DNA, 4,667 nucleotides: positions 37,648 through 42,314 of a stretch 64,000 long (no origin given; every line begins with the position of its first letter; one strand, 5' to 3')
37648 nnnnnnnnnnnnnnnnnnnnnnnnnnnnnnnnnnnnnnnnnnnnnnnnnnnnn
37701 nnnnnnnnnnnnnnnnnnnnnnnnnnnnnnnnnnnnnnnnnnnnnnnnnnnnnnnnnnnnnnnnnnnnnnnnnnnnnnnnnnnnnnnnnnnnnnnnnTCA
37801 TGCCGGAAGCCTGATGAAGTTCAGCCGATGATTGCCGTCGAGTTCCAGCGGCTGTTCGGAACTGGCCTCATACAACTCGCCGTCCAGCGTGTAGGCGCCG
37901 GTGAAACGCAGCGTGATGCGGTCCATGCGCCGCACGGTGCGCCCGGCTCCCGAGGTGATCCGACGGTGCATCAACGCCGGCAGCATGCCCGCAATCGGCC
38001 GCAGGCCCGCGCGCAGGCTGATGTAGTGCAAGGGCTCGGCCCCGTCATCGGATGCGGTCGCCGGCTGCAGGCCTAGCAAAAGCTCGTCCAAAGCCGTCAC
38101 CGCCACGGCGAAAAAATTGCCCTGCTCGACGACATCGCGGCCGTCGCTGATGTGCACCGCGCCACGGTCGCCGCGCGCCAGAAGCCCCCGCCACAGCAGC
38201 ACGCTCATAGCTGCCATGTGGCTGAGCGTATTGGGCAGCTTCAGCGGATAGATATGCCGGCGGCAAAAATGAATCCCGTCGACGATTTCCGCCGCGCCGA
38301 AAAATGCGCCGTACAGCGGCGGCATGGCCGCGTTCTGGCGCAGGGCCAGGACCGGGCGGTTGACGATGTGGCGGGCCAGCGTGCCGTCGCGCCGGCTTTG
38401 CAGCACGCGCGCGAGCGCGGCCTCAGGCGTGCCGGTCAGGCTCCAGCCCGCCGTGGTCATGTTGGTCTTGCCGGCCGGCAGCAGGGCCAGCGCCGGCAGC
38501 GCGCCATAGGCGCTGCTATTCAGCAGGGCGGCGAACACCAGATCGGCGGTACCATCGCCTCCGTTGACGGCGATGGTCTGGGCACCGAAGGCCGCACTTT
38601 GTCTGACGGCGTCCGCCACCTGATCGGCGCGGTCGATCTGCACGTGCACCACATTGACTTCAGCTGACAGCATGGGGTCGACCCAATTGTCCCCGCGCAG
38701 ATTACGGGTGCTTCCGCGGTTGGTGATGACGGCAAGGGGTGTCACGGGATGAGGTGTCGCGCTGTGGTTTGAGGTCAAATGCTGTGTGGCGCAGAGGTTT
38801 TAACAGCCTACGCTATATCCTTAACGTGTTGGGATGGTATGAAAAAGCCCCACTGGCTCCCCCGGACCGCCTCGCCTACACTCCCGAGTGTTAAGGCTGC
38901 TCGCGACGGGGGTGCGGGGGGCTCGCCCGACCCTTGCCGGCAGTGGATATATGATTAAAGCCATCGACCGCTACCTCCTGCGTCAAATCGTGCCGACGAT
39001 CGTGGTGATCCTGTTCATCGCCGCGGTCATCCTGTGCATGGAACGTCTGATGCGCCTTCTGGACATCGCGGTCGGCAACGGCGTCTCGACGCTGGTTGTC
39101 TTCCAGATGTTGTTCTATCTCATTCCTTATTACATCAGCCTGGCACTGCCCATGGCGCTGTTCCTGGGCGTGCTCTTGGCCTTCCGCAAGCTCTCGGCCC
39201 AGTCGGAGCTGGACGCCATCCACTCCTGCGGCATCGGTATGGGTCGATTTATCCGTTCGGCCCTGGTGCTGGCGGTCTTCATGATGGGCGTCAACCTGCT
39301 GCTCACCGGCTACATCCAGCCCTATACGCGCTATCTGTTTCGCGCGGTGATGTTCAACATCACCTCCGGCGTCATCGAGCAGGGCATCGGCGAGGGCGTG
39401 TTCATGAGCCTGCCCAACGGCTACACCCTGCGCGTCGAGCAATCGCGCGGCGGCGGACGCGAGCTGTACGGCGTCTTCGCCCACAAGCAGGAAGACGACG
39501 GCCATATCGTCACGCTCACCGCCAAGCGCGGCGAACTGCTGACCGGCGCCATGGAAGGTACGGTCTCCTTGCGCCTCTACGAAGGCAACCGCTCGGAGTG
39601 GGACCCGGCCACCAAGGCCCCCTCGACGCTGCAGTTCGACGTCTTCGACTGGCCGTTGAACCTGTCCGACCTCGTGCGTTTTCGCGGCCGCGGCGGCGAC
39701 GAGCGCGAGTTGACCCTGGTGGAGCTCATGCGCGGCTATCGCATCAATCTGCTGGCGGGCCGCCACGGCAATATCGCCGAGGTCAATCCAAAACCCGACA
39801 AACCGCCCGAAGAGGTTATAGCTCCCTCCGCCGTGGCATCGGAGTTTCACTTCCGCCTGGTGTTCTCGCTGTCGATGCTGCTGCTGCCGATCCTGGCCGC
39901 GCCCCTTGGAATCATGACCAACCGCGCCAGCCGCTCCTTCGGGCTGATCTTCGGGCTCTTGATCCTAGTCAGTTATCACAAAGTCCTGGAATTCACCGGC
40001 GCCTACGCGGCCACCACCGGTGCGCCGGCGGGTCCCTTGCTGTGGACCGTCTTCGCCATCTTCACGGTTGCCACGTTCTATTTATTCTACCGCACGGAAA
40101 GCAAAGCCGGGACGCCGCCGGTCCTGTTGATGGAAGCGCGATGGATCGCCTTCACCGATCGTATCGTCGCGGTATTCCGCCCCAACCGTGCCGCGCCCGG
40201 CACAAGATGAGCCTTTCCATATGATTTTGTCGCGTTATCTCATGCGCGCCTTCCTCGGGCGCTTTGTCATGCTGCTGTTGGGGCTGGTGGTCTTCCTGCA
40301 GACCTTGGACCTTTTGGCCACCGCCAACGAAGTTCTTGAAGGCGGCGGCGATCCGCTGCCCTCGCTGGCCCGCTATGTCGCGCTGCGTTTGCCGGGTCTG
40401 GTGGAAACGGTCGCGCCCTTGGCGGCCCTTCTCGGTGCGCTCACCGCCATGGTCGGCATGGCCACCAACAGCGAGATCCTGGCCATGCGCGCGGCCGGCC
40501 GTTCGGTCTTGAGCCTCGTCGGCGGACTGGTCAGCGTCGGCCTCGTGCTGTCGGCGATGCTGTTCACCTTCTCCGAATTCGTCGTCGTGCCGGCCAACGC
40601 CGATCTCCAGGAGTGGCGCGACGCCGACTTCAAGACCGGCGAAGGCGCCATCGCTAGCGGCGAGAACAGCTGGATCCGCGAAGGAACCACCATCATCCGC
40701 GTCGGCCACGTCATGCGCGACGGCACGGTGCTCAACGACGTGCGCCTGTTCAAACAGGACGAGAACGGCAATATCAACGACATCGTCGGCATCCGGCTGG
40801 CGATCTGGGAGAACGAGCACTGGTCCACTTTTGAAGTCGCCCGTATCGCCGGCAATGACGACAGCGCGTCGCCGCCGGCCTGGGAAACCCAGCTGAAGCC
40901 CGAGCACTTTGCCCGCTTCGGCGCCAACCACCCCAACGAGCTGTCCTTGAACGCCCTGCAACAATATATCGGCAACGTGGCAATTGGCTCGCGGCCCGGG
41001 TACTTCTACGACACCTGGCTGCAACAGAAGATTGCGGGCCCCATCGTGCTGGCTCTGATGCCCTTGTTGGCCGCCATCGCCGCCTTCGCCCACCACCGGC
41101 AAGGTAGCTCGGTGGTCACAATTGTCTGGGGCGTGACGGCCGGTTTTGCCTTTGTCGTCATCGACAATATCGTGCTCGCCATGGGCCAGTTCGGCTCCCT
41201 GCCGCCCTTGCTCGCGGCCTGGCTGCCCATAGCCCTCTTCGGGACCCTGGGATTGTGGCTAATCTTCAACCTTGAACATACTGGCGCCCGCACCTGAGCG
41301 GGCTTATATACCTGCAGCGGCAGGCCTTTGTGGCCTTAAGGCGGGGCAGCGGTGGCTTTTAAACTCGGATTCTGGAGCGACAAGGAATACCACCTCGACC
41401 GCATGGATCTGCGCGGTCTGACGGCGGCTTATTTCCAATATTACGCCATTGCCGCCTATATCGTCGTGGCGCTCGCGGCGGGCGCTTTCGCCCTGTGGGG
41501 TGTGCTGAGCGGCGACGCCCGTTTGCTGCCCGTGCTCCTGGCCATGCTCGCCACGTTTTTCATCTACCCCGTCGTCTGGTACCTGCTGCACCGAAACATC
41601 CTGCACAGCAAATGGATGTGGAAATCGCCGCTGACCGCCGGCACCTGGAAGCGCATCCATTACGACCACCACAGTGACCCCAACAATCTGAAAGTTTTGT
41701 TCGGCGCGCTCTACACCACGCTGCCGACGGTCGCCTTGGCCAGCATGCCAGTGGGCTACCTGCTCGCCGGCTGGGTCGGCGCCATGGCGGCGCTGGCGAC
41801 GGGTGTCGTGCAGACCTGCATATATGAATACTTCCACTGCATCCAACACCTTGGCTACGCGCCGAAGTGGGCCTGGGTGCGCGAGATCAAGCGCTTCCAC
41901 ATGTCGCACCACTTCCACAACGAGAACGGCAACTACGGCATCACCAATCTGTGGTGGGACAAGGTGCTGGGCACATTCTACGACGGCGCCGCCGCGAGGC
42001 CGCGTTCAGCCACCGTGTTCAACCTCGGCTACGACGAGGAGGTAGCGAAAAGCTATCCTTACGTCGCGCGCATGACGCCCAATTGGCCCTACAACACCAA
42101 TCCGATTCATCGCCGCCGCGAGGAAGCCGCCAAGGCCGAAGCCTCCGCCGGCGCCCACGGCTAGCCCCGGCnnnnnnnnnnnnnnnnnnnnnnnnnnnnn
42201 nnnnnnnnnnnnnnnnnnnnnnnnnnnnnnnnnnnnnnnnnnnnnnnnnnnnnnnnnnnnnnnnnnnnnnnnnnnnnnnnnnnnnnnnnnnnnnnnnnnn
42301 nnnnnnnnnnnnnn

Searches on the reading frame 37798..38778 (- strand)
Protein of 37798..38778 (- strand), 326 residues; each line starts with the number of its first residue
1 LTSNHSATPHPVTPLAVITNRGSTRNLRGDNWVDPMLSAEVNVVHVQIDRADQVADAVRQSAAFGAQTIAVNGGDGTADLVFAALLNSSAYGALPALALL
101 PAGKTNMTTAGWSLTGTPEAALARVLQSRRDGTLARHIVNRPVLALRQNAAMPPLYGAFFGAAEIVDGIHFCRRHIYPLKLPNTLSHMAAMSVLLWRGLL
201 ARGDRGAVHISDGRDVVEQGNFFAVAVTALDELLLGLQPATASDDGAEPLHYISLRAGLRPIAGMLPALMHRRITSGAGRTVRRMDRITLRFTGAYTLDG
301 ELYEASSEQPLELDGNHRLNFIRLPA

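Call 3: search_protein_families(library=pfam, proteins=[window:37798-38778:-])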
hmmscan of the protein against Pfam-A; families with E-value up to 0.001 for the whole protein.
window:37798-38778:- (326 aa): 1 family
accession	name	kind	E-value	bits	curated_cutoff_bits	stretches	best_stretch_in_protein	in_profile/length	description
PF00781.29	DAGK_cat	-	8.1e-12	45.3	23.6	1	15-129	2-116/125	Diacylglycerol kinase catalytic domain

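Call 4: search_protein_families(library=ncbifam, proteins=[window:37798-38778:-])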
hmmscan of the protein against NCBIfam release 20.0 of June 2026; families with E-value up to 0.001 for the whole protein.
window:37798-38778:- (326 aa): 4 families
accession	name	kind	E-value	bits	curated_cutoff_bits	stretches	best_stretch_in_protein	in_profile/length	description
NF009602.0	PRK13054.1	equivalog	1.7e-06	27.4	284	1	50-127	42-117/301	lipid kinase YegS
TIGR03702.1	lip_kinase_YegS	equivalog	4e-06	26.1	387.45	1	55-128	42-114/295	lipid kinase YegS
TIGR00147.1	TIGR00147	subfamily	6e-06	25.4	118.65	1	35-107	26-96/296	YegS/Rv2252/BmrU family lipid kinase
NF009604.0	PRK13057.1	equivalog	6e-05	22.1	274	1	35-127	32-118/302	lipid kinase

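Call 13: search_protein_families(library=pfam, proteins=[window:37798-38778:-], max_evalue=1)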
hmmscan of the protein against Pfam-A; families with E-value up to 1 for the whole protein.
window:37798-38778:- (326 aa): 1 family
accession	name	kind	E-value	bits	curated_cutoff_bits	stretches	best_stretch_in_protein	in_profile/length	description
PF00781.29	DAGK_cat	-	8.1e-12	45.3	23.6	1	15-129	2-116/125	Diacylglycerol kinase catalytic domain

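Call 20: search_solved_structures(query=window:37798-38778:-, max_evalue=0.01)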
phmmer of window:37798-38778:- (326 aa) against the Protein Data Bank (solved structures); distinct sequences matched with E-value up to 0.01: 3.
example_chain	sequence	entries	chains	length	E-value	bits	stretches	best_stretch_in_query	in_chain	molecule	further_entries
2jgr_A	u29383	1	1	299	2.5e-05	27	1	18-120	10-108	YEGS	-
2bon_A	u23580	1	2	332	2.9e-05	26.8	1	18-120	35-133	LIPID KINASE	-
2p1r_A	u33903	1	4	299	0.00035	23.3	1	44-120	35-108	Lipid kinase yegS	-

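Call 42: find_homologous_proteins(query=window:37798-38778:-, max_evalue=0.001)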
Query window:37798-38778:- (326 aa): 136 proteins with E <= 0.001 among 8000 candidates; the best 120 are listed.
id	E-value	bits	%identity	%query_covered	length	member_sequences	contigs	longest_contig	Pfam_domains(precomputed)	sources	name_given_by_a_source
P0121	2.5e-202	689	100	97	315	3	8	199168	PF00781.30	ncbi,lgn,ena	-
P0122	2.1e-173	594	85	96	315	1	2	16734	PF00781.30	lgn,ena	-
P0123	2.3e-168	577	83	97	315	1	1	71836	PF00781.30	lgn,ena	-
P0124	3.3e-144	498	72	97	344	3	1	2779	PF00781.30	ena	-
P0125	6.6e-142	490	71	99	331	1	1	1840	PF00781.30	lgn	-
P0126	4.2e-141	488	73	96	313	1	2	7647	PF00781.30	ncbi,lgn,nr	ncbi:MAG: hypothetical protein K2P94_02405 [Rhodospirillaceae bacterium]|nr:hypothetical protein [Rh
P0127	2.7e-135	469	68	96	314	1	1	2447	PF00781.30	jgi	jgi:diacylglycerol kinase family enzyme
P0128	4.1e-133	462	68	96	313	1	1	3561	PF00781.30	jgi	jgi:hypothetical protein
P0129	5.2e-131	455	66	96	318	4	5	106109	PF00781.30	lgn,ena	-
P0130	5.5e-131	455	66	96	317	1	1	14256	PF00781.30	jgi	jgi:hypothetical protein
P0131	4.6e-130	452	65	96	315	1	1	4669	PF00781.30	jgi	-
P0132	7.0e-129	448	66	96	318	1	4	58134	PF00781.30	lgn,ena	-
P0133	1.1e-128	447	63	96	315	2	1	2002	PF00781.30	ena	-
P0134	1.1e-128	447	66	96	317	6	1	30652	PF00781.30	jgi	jgi:hypothetical protein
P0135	1.4e-128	447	66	96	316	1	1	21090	PF00781.30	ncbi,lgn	-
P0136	1.5e-127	443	64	97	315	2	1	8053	PF00781.30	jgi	-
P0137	3.0e-127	442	65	95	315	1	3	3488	PF00781.30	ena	-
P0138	9.3e-127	441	64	97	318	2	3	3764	PF00781.30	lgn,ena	-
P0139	1.1e-126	440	68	96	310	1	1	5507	PF00781.30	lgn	-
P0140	1.8e-125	437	63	96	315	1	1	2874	PF00781.30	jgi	jgi:Diacylglycerol kinase catalytic domain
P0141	3.4e-125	436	64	96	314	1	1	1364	PF00781.30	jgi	-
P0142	1.6e-124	433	64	96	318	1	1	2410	PF00781.30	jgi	jgi:Diacylglycerol kinase catalytic domain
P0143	1.9e-124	433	64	96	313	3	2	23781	PF00781.30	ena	-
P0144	1.2e-122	427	64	97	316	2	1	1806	PF00781.30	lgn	-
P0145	1.0e-121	424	62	96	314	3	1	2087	PF00781.30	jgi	-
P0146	7.6e-121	421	62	96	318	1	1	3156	PF00781.30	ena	-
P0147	1.5e-120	420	64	96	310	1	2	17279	PF00781.30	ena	-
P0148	2.3e-120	420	65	96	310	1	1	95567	PF00781.30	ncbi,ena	-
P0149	2.8e-119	416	61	97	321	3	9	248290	PF00781.30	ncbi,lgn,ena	-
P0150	1.8e-117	410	60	98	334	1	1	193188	PF00781.30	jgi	-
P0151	2.6e-117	410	64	92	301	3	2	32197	PF00781.30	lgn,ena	-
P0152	3.3e-117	409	66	89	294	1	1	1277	PF00781.30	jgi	jgi:hypothetical protein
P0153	5.5e-116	405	63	97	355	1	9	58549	PF00781.30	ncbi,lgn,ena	-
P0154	7.4e-115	402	61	99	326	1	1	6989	PF00781.30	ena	-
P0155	5.5e-114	399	63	96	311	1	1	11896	PF00781.30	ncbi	-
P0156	3.8e-113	396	63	95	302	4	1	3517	PF00781.30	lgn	-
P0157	1.0e-112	395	61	96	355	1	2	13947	PF00781.30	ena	-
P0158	5.6e-112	392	57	96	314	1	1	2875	PF00781.30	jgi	jgi:hypothetical protein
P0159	2.5e-111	390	57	96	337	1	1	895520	PF00781.30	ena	-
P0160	5.3e-110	386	57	97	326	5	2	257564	PF00781.30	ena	-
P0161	1.1e-106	375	58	93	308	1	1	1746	PF00781.30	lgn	-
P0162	1.8e-105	371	56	96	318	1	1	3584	PF00781.30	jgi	jgi:hypothetical protein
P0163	2.5e-104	367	51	98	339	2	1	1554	PF00781.30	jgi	-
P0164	6.9e-103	362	55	96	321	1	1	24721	PF00781.30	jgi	jgi:hypothetical protein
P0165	3.1e-102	360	54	96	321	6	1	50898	PF00781.30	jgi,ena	jgi:hypothetical protein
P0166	3.0e-101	357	55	93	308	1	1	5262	PF00781.30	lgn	-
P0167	4.5e-101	356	52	96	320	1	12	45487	PF00781.30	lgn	-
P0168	6.3e-101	356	53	96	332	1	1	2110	PF00781.30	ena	-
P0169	7.9e-99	349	53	96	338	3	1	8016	PF00781.30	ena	-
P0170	1.3e-98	348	55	92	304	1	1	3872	PF00781.30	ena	-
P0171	2.9e-98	347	54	91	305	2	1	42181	PF00781.30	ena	-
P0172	3.9e-97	343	54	96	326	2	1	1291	PF00781.30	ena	-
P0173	8.7e-96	339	51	98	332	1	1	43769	PF00781.30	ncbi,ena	-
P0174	1.4e-95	338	56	87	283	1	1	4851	PF00781.30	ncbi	ncbi:MAG: diacylglycerol kinase family protein, partial [Rhodospirillaceae bacterium]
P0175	2.5e-94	334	51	96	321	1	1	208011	PF00781.30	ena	-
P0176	6.0e-94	333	60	80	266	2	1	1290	PF00781.30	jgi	-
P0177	3.1e-93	331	52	96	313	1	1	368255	PF00781.30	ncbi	-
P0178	1.2e-91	325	51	95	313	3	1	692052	PF00781.30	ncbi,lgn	ncbi:MAG: acylglycerol kinase family protein [Rhodospirillaceae bacterium]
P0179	1.7e-91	325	51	96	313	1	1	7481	PF00781.30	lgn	-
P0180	5.1e-91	323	52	95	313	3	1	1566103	PF00781.30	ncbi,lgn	-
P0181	5.5e-91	323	50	93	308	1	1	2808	PF00781.30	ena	-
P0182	1.4e-90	322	51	95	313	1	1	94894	PF00781.30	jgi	jgi:hypothetical protein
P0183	1.5e-90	322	50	97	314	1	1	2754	PF00781.30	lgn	-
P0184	1.5e-90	322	49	93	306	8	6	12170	PF00781.30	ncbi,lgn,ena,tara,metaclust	tara:strand:+ start:381 stop:1301 length:921 start_codon:yes stop_codon:yes gene_type:complete|metac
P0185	5.6e-90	320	50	97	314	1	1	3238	PF00781.30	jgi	jgi:diacylglycerol kinase family enzyme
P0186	6.3e-90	320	51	95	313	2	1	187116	PF00781.30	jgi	-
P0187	1.3e-89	319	52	95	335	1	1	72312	PF00781.30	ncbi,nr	ncbi:MAG: diacylglycerol kinase family protein [Rhodospirillaceae bacterium]|nr:diacylglycerol kinas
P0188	2.9e-89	318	51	95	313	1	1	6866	PF00781.30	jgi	jgi:hypothetical protein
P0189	6.6e-89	316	51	96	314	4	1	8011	PF00781.30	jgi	jgi:hypothetical protein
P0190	5.4e-88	313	51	95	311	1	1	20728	PF00781.30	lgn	-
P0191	1.1e-87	312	52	95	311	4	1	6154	PF00781.30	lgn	-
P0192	1.4e-87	312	49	97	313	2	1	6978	PF00781.30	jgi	-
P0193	2.3e-87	311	50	95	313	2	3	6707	PF00781.30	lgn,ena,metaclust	metaclust:\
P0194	3.7e-87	311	51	96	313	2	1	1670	PF00781.30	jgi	jgi:hypothetical protein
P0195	5.3e-87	310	49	95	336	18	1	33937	PF00781.30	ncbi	-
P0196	9.2e-87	309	49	95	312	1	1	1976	PF00781.30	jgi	jgi:hypothetical protein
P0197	1.3e-86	309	48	96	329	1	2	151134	PF00781.30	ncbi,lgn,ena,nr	ncbi:MAG: hypothetical protein EXR11_00650 [Rhodospirillaceae bacterium]|nr:hypothetical protein [Rh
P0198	2.2e-86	308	49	100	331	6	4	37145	PF00781.30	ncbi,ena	-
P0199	2.5e-86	308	51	95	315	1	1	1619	PF00781.30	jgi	jgi:hypothetical protein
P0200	4.7e-86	307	49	97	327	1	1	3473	PF00781.30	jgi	jgi:Diacylglycerol kinase catalytic domain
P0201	5.8e-86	307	50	96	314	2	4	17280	PF00781.30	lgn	-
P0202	6.9e-86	306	50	95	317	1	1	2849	PF00781.30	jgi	jgi:hypothetical protein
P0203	9.5e-86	306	48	99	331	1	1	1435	PF00781.30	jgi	jgi:hypothetical protein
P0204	3.4e-85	304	48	98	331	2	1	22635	PF00781.30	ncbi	-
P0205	2.2e-84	302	47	99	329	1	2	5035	PF00781.30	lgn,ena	-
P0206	6.5e-84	300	46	95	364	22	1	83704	PF00781.30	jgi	jgi:diacylglycerol kinase family enzyme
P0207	6.9e-84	300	47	96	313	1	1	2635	PF00781.30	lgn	-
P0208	8.5e-84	300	50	98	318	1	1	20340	PF00781.30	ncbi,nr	ncbi:MAG: diacylglycerol kinase family protein [Rhodospirillaceae bacterium]|nr:diacylglycerol kinas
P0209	1.5e-83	299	45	98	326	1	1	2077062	PF00781.30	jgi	jgi:hypothetical protein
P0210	2.0e-83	298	46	98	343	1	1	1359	PF00781.30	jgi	jgi:hypothetical protein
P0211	2.6e-83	298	50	96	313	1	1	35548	PF00781.30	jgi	-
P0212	4.4e-83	297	47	95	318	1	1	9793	PF00781.30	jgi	jgi:hypothetical protein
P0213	5.2e-83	297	49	95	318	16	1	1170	PF00781.30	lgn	-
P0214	6.4e-83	297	48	95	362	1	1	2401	PF00781.30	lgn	-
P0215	4.3e-82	294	48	98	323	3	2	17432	PF00781.30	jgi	-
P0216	5.0e-82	294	48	96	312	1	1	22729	PF00781.30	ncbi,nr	ncbi:MAG: hypothetical protein EXQ84_05590 [Rhodospirillaceae bacterium]|nr:hypothetical protein [Rh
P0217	5.6e-82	294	46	96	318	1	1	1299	PF00781.30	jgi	jgi:hypothetical protein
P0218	7.7e-82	293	48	95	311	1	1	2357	PF00781.30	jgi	jgi:hypothetical protein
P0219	9.3e-82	293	47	95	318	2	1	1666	PF00781.30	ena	-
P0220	1.3e-81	292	48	96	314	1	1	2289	PF00781.30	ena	-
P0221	1.7e-81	292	50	100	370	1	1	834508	PF00781.30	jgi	-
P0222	2.7e-81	291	48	97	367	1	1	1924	PF00781.30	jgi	-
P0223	4.0e-81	291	47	95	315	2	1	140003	PF00781.30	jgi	-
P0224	1.7e-80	289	46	95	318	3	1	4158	PF00781.30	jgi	jgi:hypothetical protein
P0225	1.7e-80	289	48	95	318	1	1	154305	PF00781.30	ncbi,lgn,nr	ncbi:MAG: hypothetical protein EPO08_08980 [Rhodospirillaceae bacterium]|nr:MAG: hypothetical protei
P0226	1.8e-80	289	47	95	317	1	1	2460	PF00781.30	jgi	jgi:hypothetical protein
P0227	3.5e-80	288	45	95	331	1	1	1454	PF00781.30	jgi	jgi:hypothetical protein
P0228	7.8e-80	287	47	96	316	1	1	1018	PF00781.30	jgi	jgi:hypothetical protein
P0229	1.0e-79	286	46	97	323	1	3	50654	PF00781.30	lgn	-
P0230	1.1e-79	286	47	99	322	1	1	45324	PF00781.30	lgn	-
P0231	3.3e-79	285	50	93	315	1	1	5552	PF00781.30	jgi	jgi:hypothetical protein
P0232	1.1e-78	283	48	95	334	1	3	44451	PF00781.30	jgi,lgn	jgi:hypothetical protein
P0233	3.6e-78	281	45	95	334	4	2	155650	PF00781.30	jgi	jgi:hypothetical protein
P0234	1.1e-77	280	47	95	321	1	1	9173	PF00781.30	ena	-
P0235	5.2e-77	277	46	95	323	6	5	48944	PF00781.30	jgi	jgi:hypothetical protein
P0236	5.5e-76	274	46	98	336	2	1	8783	PF00781.30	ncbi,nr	ncbi:MAG: hypothetical protein JNM81_12350 [Rhodospirillaceae bacterium]|nr:hypothetical protein [Rh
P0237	1.8e-75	272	45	95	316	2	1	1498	PF00781.30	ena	-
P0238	2.6e-75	272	45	95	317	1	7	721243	PF00781.30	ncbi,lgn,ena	-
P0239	5.1e-75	271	46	94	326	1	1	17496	PF00781.30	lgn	-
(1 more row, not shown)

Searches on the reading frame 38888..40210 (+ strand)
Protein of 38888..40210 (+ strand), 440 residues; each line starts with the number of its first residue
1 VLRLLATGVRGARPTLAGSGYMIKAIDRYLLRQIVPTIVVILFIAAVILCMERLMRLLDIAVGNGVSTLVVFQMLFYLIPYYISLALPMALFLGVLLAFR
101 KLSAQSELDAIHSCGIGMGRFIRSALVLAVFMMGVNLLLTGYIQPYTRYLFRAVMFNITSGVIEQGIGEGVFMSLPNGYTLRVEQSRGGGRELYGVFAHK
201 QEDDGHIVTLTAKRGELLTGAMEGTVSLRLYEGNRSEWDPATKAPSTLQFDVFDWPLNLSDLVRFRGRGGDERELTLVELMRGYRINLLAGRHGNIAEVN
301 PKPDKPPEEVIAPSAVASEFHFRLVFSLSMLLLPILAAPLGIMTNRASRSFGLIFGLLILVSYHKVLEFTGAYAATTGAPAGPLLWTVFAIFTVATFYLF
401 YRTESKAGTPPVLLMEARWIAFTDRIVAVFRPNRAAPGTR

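Call 12: search_protein_families(library=ncbifam, proteins=[window:38888-40210:+], max_evalue=0.01)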
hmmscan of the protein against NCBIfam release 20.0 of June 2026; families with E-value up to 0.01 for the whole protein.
window:38888-40210:+ (440 aa): 2 families
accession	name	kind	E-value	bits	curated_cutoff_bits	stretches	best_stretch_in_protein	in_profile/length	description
TIGR04407.1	LptF_YjgP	equivalog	1.7e-72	244.1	230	1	26-402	2-347/347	LPS export ABC transporter permease LptF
TIGR04408.1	LptG_lptG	equivalog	1.4e-25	89.7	240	1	26-217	2-192/351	LPS export ABC transporter permease LptG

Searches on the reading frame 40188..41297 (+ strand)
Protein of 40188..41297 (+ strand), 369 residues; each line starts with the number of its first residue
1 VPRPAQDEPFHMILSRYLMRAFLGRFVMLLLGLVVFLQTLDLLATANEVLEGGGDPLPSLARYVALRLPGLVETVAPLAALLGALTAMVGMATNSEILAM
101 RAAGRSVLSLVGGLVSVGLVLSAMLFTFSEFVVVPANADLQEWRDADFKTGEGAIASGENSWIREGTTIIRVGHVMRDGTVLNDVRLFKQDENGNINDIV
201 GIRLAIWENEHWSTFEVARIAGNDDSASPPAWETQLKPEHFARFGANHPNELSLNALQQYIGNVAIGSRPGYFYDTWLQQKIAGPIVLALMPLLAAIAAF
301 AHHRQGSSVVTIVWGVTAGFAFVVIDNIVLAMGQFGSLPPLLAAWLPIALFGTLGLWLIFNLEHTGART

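Call 12: search_protein_families(library=ncbifam, proteins=[window:40188-41297:+], max_evalue=0.01)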
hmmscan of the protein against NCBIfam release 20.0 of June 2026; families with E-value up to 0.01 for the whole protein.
window:40188-41297:+ (369 aa): 2 families
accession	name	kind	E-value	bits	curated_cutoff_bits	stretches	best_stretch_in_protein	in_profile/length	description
TIGR04408.1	LptG_lptG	equivalog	3.4e-80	269.3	240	1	13-359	1-348/351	LPS export ABC transporter permease LptG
TIGR04407.1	LptF_YjgP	equivalog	2.8e-23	82.2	230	2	13-196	1-184/347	LPS export ABC transporter permease LptF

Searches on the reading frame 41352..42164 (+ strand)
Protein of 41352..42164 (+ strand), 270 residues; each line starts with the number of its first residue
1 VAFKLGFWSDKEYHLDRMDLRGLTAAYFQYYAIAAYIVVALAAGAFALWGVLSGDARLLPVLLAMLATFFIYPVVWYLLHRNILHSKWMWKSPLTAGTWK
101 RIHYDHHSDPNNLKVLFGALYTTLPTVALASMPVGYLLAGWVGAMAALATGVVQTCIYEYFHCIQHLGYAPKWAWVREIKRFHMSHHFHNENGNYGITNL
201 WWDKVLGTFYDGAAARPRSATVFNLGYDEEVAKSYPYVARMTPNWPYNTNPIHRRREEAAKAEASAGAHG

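Call 12: search_protein_families(library=ncbifam, proteins=[window:41352-42164:+], max_evalue=0.01)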
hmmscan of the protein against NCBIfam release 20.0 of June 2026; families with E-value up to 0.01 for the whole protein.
window:41352-42164:+ (270 aa): 1 family
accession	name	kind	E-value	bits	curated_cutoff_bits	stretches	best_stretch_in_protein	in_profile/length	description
NF052566.1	OrLpdHdlsOlsERhiz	equivalog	1.1e-05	25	475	1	101-235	145-275/293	ornithine lipid hydroxylase OlsE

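Call 13: search_protein_families(library=pfam, proteins=[window:41352-42164:+], max_evalue=1)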
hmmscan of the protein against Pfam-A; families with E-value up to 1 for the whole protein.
window:41352-42164:+ (270 aa): 1 family
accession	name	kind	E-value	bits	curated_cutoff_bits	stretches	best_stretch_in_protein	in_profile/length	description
PF04116.19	FA_hydroxylase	-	1.1e-19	71.6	31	1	66-208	2-132/132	Fatty acid hydroxylase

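Call 47: search_solved_structures(query=window:41352-42164:+, max_evalue=1)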
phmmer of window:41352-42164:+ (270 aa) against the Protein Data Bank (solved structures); distinct sequences matched with E-value up to 1: 2.
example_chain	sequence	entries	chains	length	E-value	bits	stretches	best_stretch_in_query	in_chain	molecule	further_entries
4zr1_A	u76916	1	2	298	1.8e-09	40.8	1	65-212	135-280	Ceramide very long chain fatty acid hydroxylase SCS7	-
4zr0_A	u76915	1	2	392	3.6e-09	39.8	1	65-212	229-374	Ceramide very long chain fatty acid hydroxylase SCS7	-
